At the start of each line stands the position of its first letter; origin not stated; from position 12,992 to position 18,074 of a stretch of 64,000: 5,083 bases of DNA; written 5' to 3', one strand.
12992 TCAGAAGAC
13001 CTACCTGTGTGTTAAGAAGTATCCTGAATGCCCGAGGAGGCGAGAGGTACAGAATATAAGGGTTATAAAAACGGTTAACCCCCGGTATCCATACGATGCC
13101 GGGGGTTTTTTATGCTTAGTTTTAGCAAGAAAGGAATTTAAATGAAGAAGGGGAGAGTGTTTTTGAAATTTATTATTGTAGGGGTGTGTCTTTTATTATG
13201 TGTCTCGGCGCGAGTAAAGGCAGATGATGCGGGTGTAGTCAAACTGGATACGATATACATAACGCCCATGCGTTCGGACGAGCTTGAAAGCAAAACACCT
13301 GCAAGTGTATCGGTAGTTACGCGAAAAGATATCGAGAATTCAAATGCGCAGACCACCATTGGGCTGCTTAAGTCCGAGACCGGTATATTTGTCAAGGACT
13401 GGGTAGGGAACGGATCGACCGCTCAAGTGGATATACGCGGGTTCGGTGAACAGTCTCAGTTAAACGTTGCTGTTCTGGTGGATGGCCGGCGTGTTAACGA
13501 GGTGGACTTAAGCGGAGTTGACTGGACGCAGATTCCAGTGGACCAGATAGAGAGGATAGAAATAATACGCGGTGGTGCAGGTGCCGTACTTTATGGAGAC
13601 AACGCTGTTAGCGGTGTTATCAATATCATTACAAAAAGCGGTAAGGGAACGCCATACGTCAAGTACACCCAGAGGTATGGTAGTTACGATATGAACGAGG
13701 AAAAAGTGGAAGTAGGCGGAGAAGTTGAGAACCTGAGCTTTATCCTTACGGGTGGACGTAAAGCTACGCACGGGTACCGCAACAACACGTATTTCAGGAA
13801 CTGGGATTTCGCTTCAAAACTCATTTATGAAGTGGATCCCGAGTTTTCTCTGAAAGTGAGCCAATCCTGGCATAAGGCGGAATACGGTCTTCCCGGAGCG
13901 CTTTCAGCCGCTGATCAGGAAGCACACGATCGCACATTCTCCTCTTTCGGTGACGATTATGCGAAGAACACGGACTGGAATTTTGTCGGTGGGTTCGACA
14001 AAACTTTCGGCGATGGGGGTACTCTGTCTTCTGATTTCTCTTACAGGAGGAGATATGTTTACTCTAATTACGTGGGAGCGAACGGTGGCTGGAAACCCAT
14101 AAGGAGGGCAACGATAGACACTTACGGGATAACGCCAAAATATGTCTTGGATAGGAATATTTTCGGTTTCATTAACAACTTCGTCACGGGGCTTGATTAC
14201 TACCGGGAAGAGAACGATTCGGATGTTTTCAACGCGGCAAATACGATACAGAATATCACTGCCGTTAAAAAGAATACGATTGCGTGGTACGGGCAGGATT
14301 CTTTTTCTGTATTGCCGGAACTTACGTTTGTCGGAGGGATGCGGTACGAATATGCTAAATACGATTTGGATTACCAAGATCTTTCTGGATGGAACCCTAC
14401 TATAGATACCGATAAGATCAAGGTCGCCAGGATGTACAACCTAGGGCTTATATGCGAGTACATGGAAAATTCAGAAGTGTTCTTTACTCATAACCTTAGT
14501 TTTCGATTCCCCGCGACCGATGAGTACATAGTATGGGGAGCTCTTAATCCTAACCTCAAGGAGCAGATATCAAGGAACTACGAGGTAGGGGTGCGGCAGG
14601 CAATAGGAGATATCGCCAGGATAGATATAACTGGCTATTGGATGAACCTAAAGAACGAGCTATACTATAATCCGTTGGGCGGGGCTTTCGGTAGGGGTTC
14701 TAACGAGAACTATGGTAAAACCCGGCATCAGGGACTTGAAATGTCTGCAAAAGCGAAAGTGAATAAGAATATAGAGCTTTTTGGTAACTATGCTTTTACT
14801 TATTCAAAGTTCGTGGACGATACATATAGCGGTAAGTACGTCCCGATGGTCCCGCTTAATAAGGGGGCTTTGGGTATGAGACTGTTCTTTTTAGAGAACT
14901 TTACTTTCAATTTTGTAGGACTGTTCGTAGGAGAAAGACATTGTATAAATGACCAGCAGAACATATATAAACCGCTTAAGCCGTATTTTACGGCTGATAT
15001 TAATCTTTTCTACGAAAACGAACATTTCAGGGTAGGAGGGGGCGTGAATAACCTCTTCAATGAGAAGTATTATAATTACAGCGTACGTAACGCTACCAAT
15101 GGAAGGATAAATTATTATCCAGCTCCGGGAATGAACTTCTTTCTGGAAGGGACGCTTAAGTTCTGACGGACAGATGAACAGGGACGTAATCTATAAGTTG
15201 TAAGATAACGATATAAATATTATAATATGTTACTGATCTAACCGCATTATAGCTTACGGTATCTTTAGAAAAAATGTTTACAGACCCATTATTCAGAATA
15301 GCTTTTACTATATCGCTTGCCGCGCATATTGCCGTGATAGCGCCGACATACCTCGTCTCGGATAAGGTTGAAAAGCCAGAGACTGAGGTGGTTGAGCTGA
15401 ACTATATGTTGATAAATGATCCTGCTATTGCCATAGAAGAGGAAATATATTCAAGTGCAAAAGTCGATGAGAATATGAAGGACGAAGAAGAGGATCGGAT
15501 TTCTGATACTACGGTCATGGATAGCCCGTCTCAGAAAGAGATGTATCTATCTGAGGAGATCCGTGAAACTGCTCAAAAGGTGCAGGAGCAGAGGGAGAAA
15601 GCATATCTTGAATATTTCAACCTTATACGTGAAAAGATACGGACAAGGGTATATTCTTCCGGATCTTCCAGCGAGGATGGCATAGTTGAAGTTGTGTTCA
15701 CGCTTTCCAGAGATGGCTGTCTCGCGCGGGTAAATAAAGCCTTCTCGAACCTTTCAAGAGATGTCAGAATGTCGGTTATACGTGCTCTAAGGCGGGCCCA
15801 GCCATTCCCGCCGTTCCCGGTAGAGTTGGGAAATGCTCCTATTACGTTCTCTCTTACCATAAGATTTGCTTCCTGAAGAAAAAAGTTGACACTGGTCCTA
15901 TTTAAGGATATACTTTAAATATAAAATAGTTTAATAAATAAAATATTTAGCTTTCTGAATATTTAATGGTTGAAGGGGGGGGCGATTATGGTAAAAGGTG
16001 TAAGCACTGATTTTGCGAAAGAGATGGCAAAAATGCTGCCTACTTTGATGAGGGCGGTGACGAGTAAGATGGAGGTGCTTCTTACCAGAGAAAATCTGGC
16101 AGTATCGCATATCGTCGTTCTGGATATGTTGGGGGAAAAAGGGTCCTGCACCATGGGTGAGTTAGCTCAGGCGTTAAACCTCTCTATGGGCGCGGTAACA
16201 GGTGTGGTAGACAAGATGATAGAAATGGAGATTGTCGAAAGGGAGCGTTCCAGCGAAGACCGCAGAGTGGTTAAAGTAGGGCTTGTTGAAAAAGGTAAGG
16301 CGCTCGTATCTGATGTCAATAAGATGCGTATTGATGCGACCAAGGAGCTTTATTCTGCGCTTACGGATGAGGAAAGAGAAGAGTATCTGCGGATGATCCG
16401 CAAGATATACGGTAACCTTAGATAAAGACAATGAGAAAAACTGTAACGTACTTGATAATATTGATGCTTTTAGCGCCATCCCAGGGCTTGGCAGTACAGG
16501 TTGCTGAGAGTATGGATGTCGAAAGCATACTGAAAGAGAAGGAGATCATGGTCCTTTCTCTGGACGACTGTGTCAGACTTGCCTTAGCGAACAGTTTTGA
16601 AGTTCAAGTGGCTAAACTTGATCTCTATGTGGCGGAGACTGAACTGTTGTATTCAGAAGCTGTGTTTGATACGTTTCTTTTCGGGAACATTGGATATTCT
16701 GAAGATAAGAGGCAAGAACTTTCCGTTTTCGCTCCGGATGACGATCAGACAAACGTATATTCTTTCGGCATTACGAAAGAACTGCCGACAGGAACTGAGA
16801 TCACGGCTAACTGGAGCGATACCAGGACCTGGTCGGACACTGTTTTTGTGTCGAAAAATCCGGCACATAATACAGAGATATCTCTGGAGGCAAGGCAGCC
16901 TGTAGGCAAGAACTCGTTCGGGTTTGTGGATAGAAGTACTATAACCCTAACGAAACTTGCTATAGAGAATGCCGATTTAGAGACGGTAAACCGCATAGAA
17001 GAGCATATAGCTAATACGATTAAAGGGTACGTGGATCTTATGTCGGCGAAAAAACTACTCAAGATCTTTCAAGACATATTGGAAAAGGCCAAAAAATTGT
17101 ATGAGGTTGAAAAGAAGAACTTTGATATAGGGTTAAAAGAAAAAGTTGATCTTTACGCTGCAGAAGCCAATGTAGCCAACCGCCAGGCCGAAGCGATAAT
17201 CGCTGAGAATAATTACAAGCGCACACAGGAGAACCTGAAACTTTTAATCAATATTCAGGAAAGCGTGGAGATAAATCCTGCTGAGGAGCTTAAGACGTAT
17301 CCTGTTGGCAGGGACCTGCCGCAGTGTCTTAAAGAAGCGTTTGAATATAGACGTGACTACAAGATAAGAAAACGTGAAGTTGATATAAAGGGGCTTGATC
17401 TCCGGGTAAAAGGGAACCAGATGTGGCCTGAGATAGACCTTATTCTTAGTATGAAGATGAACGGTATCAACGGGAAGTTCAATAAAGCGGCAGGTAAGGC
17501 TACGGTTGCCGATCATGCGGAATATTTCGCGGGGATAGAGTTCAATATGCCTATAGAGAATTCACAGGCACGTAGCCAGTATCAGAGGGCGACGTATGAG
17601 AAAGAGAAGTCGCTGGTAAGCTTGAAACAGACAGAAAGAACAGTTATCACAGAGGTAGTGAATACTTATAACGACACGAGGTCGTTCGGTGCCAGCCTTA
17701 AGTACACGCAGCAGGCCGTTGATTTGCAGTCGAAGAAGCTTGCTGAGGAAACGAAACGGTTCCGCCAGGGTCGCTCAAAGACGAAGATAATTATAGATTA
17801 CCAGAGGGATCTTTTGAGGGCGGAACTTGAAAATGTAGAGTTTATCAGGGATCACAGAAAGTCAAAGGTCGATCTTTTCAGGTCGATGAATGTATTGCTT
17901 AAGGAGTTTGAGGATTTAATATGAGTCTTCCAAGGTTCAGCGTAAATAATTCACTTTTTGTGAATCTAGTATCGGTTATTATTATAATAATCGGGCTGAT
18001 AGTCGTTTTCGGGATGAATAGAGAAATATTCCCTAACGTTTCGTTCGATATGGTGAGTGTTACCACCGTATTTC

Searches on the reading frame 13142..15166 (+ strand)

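Call 14: search_protein_families(library=pfam, proteins=[window:13142-15166:+], max_evalue=0.001)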
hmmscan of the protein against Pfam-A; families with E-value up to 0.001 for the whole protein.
window:13142-15166:+ (674 aa): 2 families
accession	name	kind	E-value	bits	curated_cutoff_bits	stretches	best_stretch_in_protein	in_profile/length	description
PF00593.30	TonB_dep_Rec_b-barrel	-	5.1e-38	132.5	27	1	213-638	20-436/436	TonB dependent receptor-like, beta-barrel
PF07715.20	Plug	-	2.3e-23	83.2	23.9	1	50-159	3-107/107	TonB-dependent Receptor Plug Domain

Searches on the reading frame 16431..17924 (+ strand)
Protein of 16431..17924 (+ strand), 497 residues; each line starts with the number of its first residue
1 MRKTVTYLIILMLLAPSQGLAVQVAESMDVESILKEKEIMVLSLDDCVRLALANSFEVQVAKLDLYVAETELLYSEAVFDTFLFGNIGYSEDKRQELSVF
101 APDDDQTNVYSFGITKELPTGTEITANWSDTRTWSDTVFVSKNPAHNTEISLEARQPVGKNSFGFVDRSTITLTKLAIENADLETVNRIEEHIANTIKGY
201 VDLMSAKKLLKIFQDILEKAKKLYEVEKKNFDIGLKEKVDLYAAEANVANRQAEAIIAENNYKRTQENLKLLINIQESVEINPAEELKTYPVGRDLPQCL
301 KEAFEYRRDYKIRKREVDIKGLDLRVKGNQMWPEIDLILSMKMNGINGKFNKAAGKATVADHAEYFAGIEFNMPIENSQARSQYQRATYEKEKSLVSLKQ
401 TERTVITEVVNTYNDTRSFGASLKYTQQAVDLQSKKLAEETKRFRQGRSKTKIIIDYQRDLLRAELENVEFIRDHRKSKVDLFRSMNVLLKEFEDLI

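Call 14: search_protein_families(library=pfam, proteins=[window:16431-17924:+], max_evalue=0.001)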
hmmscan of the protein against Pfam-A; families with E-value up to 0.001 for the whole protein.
window:16431-17924:+ (497 aa): 1 family
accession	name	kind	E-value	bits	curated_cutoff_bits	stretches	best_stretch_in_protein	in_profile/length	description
PF02321.23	OEP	-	1.4e-36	126.5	22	2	297-486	2-186/187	Outer membrane efflux protein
